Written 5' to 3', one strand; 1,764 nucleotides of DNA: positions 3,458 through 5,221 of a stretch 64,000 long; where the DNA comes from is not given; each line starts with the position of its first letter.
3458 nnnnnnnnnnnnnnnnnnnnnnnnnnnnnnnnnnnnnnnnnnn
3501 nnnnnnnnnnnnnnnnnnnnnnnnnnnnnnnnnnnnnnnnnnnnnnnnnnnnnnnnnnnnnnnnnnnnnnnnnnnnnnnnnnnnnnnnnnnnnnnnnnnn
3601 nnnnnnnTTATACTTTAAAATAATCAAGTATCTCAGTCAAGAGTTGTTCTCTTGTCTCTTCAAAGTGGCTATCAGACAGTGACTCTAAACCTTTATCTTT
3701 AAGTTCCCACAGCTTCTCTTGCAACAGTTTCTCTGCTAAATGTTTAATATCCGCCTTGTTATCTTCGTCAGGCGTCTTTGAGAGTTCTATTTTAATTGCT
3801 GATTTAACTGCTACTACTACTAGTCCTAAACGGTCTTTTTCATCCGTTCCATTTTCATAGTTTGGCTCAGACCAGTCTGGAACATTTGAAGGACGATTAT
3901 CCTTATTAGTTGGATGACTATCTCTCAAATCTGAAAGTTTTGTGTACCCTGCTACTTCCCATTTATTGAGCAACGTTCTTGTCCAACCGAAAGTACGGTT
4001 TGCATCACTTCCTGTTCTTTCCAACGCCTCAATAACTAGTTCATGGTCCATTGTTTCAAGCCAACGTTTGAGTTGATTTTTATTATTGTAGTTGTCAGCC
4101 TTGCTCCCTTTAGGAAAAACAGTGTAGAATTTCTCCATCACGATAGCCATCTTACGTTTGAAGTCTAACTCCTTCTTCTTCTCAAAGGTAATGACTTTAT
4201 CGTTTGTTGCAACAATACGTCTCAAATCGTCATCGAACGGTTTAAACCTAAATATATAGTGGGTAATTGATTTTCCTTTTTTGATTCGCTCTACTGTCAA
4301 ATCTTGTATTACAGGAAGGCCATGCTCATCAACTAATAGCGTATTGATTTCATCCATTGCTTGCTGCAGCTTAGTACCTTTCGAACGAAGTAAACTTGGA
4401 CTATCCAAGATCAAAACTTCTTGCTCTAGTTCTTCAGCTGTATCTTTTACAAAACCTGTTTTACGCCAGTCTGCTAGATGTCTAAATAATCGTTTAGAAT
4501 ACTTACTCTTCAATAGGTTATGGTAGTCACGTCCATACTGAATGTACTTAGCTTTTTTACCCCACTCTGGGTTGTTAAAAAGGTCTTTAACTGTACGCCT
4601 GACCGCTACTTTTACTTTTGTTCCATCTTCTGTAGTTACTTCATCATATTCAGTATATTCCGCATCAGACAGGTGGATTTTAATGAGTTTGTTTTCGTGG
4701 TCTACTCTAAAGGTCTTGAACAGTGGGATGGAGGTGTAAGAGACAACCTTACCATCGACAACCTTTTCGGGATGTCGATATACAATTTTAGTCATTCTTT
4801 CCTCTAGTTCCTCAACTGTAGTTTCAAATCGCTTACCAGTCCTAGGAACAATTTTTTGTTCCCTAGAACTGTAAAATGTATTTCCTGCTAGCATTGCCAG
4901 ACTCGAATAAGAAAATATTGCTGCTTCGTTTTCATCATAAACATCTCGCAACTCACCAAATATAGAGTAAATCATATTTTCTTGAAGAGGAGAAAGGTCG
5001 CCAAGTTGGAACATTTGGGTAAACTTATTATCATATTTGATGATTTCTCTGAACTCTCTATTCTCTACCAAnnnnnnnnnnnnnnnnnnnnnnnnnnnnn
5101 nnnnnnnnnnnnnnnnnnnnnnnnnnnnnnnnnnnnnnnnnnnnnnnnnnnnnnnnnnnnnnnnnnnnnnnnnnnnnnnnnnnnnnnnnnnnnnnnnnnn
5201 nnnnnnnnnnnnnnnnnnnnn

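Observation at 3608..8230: Complete plasmid-like theta replication and partition module (Rep_3/DnaD initiator, ten 21-22-bp iterons, ParAB, centromere-like repeat field)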

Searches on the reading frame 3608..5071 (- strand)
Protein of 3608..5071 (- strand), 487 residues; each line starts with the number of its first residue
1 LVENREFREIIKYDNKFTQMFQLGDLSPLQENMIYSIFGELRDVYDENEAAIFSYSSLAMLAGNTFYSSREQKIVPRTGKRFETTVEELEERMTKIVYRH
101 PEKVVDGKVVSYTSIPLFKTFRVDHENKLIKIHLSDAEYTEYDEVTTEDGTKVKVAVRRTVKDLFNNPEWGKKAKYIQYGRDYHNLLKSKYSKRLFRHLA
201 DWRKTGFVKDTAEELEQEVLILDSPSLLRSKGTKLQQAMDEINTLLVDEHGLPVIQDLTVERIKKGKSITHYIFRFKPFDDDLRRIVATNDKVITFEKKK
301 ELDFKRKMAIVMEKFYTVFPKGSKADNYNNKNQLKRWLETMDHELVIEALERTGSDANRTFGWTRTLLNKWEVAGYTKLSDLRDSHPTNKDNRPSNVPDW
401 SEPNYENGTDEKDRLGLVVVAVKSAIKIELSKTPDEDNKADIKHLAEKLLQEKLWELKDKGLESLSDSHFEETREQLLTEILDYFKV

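Call 3: search_protein_families(library=pfam, proteins=[window:3608-5071:-], max_evalue=0.01)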
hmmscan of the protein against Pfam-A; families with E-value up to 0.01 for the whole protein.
window:3608-5071:- (487 aa): 1 family
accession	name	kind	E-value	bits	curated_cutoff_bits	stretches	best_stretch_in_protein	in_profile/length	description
PF01051.27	Rep3_N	-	9.6e-07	29.7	22.4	1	10-199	1-140/141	Initiator Replication protein, WH1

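Call 34: search_solved_structures(query=window:3608-5071:-, max_evalue=1, show_alignments=2)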
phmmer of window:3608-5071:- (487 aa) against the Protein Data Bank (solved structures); distinct sequences matched with E-value up to 1: 1.
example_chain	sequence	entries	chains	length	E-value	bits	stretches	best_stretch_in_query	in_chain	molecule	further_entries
1dl3_A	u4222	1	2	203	0.59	12.1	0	49-115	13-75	PROTEIN (PHOSPHORIBOSYLANTRANILATE ISOMERASE)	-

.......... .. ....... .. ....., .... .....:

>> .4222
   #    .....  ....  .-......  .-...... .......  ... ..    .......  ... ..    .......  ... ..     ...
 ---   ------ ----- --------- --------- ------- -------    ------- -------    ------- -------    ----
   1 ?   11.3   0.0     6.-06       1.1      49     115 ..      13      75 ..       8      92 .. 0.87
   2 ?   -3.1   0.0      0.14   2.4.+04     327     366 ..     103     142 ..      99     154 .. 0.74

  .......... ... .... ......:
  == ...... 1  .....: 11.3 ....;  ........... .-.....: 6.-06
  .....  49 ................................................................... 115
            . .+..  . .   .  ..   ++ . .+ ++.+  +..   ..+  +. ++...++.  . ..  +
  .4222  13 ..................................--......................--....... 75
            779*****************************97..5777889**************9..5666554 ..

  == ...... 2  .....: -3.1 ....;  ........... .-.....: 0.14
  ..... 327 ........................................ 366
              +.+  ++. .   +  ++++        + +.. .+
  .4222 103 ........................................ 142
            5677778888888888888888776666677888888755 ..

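Call 36: search_protein_families(library=ncbifam, proteins=[window:3608-5071:-], max_evalue=0.1)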
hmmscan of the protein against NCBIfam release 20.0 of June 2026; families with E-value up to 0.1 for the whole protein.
window:3608-5071:- (487 aa): 2 families
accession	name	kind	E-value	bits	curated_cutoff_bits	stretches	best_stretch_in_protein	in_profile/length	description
NF038290.1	repM_Acin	exception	2.3e-05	23.9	250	1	175-330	127-280/304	replication initiation protein RepM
TIGR01446.1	DnaD_dom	domain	0.00017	21.7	24.95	1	330-381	17-70/73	DnaD domain protein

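Call 49: find_homologous_proteins(query=window:3608-5071:-, max_evalue=0.001)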
Query window:3608-5071:- (487 aa): 8 proteins with E <= 0.001 among 8000 candidates.
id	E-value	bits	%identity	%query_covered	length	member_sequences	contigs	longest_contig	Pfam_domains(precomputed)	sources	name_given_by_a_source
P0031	0.0e+0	1066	98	100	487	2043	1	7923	PF01051.28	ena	-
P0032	3.3e-220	750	100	70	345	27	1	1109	-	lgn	-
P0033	1.7e-193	662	100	62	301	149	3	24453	-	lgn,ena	-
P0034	1.1e-187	643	100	60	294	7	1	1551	PF01051.28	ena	-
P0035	1.7e-94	335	44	82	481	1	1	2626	PF07261.17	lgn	-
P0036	5.8e-89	317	44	82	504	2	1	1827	PF01051.28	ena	-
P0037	1.1e-69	254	36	81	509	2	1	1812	-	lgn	-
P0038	4.0e-56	209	34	84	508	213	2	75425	-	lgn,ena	-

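Call 52: search_solved_structures(query=A2, max_evalue=1, show_alignments=3)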
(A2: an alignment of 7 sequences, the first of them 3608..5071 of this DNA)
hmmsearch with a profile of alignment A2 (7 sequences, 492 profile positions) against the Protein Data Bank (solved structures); distinct sequences matched with E-value up to 1: 2.
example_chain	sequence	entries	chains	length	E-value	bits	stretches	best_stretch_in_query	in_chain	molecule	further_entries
2zc2_A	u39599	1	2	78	0.098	14.6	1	350-393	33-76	DnaD-like replication protein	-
5yl9_B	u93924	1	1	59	0.37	12.7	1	221-259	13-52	Spike glycoprotein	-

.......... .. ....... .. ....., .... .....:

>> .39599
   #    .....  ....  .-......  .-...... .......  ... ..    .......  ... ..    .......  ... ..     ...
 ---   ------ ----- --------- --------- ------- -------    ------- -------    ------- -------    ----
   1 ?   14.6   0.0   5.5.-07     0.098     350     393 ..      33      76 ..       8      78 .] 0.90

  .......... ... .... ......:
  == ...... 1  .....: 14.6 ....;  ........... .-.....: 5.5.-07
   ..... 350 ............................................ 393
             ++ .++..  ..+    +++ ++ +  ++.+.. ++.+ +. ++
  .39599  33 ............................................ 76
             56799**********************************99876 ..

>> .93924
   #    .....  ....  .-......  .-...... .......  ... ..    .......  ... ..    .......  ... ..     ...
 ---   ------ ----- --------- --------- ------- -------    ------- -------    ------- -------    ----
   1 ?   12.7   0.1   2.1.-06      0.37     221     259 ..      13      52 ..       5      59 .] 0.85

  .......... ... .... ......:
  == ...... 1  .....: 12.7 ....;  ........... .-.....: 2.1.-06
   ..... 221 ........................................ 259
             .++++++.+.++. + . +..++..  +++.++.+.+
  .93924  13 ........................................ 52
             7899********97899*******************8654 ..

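Call 53: search_protein_families(library=pfam, alignment_id=A2, max_evalue=0.01)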
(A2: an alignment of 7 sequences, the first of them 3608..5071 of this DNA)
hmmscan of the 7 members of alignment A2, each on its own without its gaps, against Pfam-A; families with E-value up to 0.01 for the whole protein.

A. member 1, window:3608-5071:- (487 aa): 1 family
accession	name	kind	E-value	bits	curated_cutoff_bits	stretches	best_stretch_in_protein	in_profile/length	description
PF01051.27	Rep3_N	-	9.6e-07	29.7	22.4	1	10-199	1-140/141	Initiator Replication protein, WH1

B. families by the number of members that match (of 7 scanned): 3 families
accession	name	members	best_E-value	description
PF01051.27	Rep3_N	5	8.6e-07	Initiator Replication protein, WH1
PF07261.16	DnaB_2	5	2.4e-06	Replication initiation and membrane attachment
PF21205.3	Rep3_C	3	0.00033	Initiator Rep protein, WH2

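Call 71: predict_structure(alignment_id=A3)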
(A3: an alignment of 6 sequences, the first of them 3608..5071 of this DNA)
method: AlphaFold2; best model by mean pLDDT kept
length: 487 residues; sequences in the alignment: 6
mean_pLDDT: 71.1   pTM: 0.39
mean pLDDT of the five models: 71.1, 70.2, 68.7, 68.5, 67.1
residues with pLDDT >= 90: 32; 70-90: 278; 50-70: 113; < 50: 64
segments of 3 or more residues with pLDDT < 50: 1-18, 170-182, 282-286, 386-410
pLDDT, mean of each block of 10 residues (from residue 1): 32 45 75 73 64 80 70 74 89 81 64 82 87 84 70 77 64 39 58 70 73 75 73 87 77 82 88 80 50 58 75 88 87 90 90 83 89 84 52 34 32 63 72 61 80 72 59 80 75
secondary structure, 60 per line:
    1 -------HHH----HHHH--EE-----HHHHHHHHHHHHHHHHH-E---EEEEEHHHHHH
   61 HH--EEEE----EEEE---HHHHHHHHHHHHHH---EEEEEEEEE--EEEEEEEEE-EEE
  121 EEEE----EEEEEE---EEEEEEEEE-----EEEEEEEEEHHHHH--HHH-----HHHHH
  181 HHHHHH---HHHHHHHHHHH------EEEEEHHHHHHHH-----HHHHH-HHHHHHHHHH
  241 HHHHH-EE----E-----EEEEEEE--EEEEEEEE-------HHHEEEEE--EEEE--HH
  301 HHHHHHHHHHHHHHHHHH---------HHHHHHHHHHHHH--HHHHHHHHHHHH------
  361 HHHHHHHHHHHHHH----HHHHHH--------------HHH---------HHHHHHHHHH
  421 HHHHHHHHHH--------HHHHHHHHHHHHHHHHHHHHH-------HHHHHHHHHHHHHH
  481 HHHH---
elements in order: H15-18 H28-44 E50-54 H55-62 E65-68 E73-76 H80-93 E97-105 E108-116 E118-124 E129-134 E138-146 E152-160 H161-165 H176-186 H190-200 E207-211 H212-219 H225-229 H231-245 E259-265 E268-275 E286-290 E293-296 H299-318 H328-340 H343-354 H361-374 H379-384 H411-430 H439-459 H467-484

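Call 79: fold_search(model_id=the predicted structure, library=pdb)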
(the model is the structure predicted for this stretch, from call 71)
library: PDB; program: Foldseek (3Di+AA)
matches with E <= 10: 347; with E <= 0.001: 40
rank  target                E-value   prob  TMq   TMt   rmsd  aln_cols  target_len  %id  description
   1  2z9o_B                6.3e-05  1.00  0.18  0.37  17.4       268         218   18  Crystal structure of the dimeric form of RepE in complex with the repE operator DNA (released 2007-11-27)
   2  9z44_C                8.1e-05  1.00  0.17  0.36  19.1       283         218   16  Isoreticular co-crystal 1 with symmetrical expanded duplex (31mer) containing insert sequence CCCGGCCGGA and loaded wi (released 2026-02-25)
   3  7spm_C                9.0e-05  1.00  0.17  0.35  20.0       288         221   16  Replication Initiator Protein REPE54 and cognate DNA sequence with terminal three prime phosphates chemically crosslin (released 2021-11-10)
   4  9yzg_C                9.5e-05  1.00  0.18  0.36  20.2       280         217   16  Isoreticular co-crystal 1 with asymmetrical expanded duplex (31mer) containing insert sequence ATGAGTCATA (released 2026-02-18)
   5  9z1d_C                1.1e-04  1.00  0.17  0.36  17.8       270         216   16  Isoreticular co-crystal 1 with asymmetrical expanded duplex (31mer) containing insert sequence GCTTGATGAG, crystal soa (released 2026-02-18)
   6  9yzn_C                1.2e-04  1.00  0.17  0.34  19.7       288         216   16  Isoreticular co-crystal 1 with asymmetrical expanded duplex (31mer) containing insert sequence TGATGAGCAG and loaded w (released 2026-02-18)
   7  9yzl_C                1.2e-04  1.00  0.17  0.36  19.7       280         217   15  Isoreticular co-crystal of Replication Initiator Protein REPE54 and asymmetrical expanded duplex (31mer) containing th (released 2026-02-18)
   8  9yzi_C                1.3e-04  1.00  0.18  0.37  17.7       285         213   16  Isoreticular co-crystal 1 with asymmetrical expanded duplex (31mer) containing insert sequence CCCGGCCGGA (released 2026-02-18)
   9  7u7o_C                1.4e-04  1.00  0.17  0.36  19.8       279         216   15  Isoreticular, interpenetrating co-crystal of Replication Initiator Protein REPE54 and symmetrical expanded duplex (31m (released 2023-03-29)
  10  2z9o_A                1.4e-04  1.00  0.18  0.35  18.2       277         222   16  Crystal structure of the dimeric form of RepE in complex with the repE operator DNA (released 2007-11-27)
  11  7soz_C                1.4e-04  1.00  0.16  0.33  20.1       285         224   18  Replication Initiator Protein REPE54 and cognate DNA sequence with terminal three prime phosphates chemically crosslin (released 2021-11-10)
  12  9z55_C                1.4e-04  1.00  0.18  0.37  17.9       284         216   16  Isoreticular co-crystal 1 with asymmetrical expanded duplex (31mer) containing insert sequence CATGAGTCAT (released 2026-02-18)
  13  9z08_C                1.6e-04  1.00  0.17  0.36  20.0       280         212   16  Isoreticular co-crystal 1 with asymmetrical expanded duplex (31mer) containing separate insert strand with sequence GA (released 2026-03-18)
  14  9yzm_C                1.7e-04  1.00  0.16  0.34  20.1       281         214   16  Isoreticular co-crystal 1 with asymmetrical expanded duplex (31mer) containing insert sequence CTAATTAGGC and loaded w (released 2026-02-18)
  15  7sgc_C                1.7e-04  1.00  0.17  0.34  19.9       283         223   16  Replication Initiator Protein REPE54 and cognate DNA sequence with terminal five prime phosphates. (released 2021-10-13)
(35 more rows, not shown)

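Call 85: find_related_loci(query=A3, collection=genome_contigs, flank=6000)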
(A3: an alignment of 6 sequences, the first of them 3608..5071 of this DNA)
Query A3 (487 aa) in genome_contigs; peptide patterns used: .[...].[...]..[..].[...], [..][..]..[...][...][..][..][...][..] (x = any residue, [..] = any of these).
76 stretches matched a pattern; 3 encode a relative of the query (tblastn E <= 1e-3); 3 distinct loci.
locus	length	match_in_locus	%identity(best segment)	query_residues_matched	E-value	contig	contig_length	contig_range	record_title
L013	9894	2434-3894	99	1-487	0e+0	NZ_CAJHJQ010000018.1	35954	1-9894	Streptococcus salivarius isolate AMBR024, whole genome shotgun sequence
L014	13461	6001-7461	99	1-487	0e+0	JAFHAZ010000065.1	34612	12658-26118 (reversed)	MAG: Streptococcus sp. isolate 01WH k141_75988, whole genome shotgun sequence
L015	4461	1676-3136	97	1-487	0e+0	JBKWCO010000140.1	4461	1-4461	MAG: Streptococcus sp. isolate 47-1_22 NODE_17862_length_4461_cov_2.758965, whole genome shotgun sequence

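Call 86: find_related_loci(query=A3, collection=metagenome_contigs, flank=6000)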
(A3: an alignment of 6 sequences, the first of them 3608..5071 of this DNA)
Query A3 (487 aa) in metagenome_contigs; peptide patterns used: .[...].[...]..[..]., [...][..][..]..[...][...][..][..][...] (x = any residue, [..] = any of these).
599 stretches matched a pattern (row limit reached: there are more); 44 encode a relative of the query (tblastn E <= 1e-3); 41 distinct loci.
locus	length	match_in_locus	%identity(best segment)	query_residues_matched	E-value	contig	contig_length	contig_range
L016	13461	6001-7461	100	1-487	0e+0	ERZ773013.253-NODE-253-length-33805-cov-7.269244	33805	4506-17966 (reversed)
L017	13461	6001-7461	100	1-487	0e+0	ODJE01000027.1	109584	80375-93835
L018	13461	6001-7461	99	1-487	0e+0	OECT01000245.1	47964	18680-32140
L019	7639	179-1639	99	1-487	0e+0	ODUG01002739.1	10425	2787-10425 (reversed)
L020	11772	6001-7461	99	1-487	0e+0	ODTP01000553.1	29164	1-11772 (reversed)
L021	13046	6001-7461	99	1-487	0e+0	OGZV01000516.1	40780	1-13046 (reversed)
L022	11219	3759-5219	99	1-487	0e+0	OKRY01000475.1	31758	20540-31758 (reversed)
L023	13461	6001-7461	99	1-487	0e+0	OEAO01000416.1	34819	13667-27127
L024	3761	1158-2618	99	1-487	0e+0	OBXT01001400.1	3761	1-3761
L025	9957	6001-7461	98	1-487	0e+0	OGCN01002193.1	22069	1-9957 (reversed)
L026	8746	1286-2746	99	1-487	0e+0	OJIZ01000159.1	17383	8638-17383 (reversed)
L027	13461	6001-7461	99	1-487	0e+0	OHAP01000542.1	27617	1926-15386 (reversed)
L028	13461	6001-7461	99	1-487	0e+0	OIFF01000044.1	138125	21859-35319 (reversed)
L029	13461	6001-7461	98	1-487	0e+0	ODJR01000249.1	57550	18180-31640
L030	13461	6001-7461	97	1-487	0e+0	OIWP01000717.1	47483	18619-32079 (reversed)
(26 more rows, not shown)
